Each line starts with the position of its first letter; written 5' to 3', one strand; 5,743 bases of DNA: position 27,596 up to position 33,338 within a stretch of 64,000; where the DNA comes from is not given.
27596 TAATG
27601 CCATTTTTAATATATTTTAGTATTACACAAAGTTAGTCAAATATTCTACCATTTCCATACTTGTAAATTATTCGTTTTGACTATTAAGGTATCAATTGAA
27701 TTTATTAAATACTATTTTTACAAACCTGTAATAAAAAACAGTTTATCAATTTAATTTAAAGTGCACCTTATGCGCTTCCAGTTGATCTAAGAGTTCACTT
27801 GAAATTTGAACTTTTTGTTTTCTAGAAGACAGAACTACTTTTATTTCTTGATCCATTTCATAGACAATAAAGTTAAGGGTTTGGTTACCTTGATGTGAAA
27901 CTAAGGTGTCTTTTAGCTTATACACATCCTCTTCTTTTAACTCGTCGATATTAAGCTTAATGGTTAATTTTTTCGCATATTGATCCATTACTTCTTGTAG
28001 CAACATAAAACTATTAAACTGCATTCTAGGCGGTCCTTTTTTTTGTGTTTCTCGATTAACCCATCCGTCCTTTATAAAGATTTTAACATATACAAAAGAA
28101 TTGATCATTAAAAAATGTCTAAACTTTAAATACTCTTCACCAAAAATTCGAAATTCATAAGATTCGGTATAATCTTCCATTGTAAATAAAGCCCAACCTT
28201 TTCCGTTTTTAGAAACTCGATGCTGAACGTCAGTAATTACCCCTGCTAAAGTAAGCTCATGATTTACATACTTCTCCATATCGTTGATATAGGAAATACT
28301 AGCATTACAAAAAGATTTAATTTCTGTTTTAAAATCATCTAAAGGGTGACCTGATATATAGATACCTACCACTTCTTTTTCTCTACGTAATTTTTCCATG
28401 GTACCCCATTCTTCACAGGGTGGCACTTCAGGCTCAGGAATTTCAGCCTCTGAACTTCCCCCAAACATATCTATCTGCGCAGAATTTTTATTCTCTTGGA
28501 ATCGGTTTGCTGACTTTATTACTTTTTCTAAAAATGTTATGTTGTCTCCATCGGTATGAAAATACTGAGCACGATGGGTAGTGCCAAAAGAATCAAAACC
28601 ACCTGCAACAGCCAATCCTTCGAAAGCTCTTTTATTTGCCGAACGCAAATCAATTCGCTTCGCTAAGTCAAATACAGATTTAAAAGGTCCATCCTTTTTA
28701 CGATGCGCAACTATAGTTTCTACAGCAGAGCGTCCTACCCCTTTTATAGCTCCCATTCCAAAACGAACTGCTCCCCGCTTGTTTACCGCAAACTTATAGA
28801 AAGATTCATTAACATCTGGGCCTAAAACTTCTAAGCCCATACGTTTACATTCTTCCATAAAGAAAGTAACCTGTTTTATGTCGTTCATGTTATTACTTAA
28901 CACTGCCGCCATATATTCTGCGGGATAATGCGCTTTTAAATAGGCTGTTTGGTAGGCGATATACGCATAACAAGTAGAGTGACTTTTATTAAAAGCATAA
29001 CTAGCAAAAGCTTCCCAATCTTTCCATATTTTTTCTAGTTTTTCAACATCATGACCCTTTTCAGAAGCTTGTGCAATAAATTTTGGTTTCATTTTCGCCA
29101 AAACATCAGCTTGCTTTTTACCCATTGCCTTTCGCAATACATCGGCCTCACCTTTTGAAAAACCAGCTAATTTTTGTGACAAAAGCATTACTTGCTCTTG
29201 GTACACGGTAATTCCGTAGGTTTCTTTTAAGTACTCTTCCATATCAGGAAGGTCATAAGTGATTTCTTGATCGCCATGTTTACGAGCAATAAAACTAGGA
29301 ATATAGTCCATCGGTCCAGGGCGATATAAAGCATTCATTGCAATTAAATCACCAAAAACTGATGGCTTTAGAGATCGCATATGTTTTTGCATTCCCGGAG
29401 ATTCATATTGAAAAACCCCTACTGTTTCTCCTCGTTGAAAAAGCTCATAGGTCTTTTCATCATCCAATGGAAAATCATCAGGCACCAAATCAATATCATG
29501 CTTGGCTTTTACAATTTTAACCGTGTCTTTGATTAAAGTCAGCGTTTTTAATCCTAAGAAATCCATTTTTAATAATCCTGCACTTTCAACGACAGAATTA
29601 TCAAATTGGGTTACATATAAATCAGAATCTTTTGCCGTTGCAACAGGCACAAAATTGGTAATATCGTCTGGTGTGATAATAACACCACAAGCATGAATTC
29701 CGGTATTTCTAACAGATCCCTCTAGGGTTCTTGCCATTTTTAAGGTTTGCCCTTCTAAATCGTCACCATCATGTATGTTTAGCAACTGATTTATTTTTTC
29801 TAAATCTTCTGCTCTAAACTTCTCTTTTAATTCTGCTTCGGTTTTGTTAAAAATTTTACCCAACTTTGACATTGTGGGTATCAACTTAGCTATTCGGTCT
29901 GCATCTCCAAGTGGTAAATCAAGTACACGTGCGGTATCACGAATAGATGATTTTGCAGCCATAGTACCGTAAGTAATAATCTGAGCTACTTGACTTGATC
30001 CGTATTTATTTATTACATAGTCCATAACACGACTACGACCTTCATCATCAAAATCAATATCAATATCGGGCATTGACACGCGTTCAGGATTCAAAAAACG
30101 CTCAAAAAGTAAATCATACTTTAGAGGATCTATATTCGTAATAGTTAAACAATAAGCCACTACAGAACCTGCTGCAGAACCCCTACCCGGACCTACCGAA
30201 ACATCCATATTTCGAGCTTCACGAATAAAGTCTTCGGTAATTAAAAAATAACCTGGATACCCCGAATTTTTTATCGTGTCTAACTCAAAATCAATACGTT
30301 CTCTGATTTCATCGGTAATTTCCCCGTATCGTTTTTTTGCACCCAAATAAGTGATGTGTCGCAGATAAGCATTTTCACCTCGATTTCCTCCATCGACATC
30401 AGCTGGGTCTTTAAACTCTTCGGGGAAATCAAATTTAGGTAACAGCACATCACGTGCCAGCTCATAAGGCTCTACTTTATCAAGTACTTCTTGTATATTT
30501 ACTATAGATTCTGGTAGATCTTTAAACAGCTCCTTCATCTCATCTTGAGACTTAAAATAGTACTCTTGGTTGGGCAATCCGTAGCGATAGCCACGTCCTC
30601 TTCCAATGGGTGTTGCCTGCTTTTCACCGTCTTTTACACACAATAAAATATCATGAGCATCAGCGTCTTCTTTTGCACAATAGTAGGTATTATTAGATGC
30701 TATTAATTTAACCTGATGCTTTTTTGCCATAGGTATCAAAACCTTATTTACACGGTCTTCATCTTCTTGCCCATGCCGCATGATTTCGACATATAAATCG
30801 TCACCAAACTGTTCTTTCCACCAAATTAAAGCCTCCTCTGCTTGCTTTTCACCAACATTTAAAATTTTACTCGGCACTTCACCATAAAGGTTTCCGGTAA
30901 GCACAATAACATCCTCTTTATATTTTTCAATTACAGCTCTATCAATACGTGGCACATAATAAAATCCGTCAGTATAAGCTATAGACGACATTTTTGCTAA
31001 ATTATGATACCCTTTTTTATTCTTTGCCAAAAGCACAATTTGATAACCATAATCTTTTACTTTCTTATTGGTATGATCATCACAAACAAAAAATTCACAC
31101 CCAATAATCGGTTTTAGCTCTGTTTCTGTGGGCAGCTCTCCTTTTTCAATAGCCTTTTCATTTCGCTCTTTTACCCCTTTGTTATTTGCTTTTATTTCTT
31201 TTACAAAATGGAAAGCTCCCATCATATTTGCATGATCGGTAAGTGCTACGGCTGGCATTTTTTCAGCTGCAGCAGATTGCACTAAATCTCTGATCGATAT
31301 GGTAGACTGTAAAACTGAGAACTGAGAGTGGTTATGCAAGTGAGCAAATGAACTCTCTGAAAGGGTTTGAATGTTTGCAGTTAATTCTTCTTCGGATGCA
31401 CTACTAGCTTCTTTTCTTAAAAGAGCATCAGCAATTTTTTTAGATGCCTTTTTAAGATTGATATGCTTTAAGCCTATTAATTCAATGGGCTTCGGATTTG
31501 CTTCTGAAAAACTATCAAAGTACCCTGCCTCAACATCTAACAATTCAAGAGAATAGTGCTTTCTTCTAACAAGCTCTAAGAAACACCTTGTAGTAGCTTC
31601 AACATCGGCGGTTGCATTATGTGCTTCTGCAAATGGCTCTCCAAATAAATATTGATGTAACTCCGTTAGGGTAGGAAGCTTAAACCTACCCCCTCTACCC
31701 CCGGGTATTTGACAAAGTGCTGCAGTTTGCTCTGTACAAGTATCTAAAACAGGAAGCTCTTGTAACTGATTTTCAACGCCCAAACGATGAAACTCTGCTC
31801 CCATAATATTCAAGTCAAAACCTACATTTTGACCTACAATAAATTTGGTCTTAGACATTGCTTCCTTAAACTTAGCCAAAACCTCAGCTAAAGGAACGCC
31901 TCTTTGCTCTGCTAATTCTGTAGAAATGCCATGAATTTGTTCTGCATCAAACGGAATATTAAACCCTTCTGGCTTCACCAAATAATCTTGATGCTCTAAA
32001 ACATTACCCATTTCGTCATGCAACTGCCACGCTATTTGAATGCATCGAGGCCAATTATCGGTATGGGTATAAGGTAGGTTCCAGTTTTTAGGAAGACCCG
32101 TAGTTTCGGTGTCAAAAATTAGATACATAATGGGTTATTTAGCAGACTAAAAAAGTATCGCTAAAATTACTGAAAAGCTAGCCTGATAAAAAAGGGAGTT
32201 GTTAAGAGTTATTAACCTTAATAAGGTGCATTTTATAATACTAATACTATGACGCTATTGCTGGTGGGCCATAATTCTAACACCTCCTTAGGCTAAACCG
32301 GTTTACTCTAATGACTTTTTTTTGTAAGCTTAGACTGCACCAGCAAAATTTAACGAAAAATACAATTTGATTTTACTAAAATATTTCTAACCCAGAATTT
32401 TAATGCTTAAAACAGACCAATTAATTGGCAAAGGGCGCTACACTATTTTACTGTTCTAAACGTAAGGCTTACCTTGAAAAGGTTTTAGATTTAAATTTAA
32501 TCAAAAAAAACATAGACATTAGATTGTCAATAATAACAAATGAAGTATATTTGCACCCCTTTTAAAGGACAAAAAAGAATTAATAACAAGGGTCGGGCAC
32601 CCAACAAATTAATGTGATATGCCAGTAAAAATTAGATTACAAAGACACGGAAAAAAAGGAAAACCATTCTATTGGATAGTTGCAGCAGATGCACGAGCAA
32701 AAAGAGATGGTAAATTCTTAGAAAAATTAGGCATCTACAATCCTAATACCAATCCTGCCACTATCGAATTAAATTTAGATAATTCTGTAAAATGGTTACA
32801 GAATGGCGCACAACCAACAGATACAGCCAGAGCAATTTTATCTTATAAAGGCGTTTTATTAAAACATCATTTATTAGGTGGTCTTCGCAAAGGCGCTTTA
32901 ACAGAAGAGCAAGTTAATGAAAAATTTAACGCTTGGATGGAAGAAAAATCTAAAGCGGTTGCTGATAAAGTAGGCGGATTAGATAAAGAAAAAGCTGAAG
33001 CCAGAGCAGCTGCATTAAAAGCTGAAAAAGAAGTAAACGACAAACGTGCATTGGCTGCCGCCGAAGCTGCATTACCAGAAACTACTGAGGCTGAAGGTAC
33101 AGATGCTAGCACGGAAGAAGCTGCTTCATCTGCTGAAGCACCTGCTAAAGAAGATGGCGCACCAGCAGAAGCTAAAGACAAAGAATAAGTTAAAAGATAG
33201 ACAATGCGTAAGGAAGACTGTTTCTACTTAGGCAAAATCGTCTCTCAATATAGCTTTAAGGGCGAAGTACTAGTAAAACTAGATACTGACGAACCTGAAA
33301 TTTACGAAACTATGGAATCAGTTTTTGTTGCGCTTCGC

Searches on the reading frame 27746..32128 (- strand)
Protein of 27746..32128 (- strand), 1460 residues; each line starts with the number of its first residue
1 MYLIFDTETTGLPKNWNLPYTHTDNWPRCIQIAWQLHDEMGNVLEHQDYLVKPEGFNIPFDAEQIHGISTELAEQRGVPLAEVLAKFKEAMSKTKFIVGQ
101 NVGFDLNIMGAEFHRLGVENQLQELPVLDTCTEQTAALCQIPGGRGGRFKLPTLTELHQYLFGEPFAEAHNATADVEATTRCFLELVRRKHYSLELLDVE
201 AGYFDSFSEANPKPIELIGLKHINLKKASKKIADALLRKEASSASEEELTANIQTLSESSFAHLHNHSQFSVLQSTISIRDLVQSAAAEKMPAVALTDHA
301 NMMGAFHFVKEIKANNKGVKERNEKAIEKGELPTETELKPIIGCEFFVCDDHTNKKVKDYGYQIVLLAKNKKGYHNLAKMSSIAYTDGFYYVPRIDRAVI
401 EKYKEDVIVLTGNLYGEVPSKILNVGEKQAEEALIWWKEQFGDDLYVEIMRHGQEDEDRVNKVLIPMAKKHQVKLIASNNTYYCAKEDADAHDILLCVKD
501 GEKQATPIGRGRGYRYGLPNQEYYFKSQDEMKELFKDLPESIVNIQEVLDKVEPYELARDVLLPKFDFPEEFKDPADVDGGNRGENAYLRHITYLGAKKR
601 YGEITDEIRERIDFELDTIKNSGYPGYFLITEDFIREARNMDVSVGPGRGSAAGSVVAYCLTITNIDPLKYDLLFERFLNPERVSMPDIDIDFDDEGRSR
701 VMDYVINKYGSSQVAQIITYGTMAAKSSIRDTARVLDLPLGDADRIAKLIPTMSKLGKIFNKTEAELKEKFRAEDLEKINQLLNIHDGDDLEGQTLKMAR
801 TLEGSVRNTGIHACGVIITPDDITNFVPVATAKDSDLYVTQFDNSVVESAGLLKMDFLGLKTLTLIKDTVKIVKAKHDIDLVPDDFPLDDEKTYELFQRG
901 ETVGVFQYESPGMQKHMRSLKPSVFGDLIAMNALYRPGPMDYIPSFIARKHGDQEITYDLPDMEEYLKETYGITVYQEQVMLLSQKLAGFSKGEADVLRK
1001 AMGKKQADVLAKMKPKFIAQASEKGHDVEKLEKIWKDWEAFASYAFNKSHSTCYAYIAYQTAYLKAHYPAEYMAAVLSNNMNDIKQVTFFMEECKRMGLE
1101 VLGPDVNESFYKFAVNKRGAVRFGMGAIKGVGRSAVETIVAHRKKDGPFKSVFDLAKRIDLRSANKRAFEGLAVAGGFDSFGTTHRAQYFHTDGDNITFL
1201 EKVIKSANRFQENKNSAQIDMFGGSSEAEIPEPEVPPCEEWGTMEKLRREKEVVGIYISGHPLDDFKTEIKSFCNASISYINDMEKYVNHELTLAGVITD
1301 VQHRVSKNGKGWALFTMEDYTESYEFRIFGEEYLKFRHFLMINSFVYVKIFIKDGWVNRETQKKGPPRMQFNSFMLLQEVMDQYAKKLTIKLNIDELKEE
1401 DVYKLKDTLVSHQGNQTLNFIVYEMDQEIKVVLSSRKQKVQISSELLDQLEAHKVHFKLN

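Call 11: search_protein_families(library=pfam, proteins=[window:27746-32128:-])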
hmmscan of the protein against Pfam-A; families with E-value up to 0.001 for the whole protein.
window:27746-32128:- (1460 aa): 7 families
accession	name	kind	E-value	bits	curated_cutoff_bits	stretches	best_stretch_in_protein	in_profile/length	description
PF07733.18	DNA_pol3_alpha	-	5.7e-94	315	23.9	1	588-859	2-260/260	Bacterial DNA polymerase III alpha NTPase domain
PF17657.6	DNA_pol3_finger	-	1e-60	204.3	22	1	862-1025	1-166/166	Bacterial DNA polymerase III alpha subunit finger domain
PF02811.25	PHP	-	1.8e-45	155.7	26.4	1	263-452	1-164/164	PHP domain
PF14579.12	HHH_6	-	2.5e-28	98.5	25.6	1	1098-1186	1-88/90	Helix-hairpin-helix motif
PF00929.31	RNase_T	-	1.7e-11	45.3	24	1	3-182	1-163/164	Exonuclease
PF01336.31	tRNA_anti-codon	-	4.6e-05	23.7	27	1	1293-1349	2-54/75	OB-fold nucleic acid binding domain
PF12836.13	HHH_3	-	0.00046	20.7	27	0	1128-1157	19-48/65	Helix-hairpin-helix motif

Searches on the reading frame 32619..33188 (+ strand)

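Call 11: search_protein_families(library=pfam, proteins=[window:32619-33188:+])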
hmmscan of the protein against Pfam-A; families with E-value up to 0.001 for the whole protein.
window:32619-33188:+ (189 aa): 1 family
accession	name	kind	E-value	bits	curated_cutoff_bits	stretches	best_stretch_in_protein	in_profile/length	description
PF00886.24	Ribosomal_S16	-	4.3e-24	84.7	27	1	9-67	1-62/62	Ribosomal protein S16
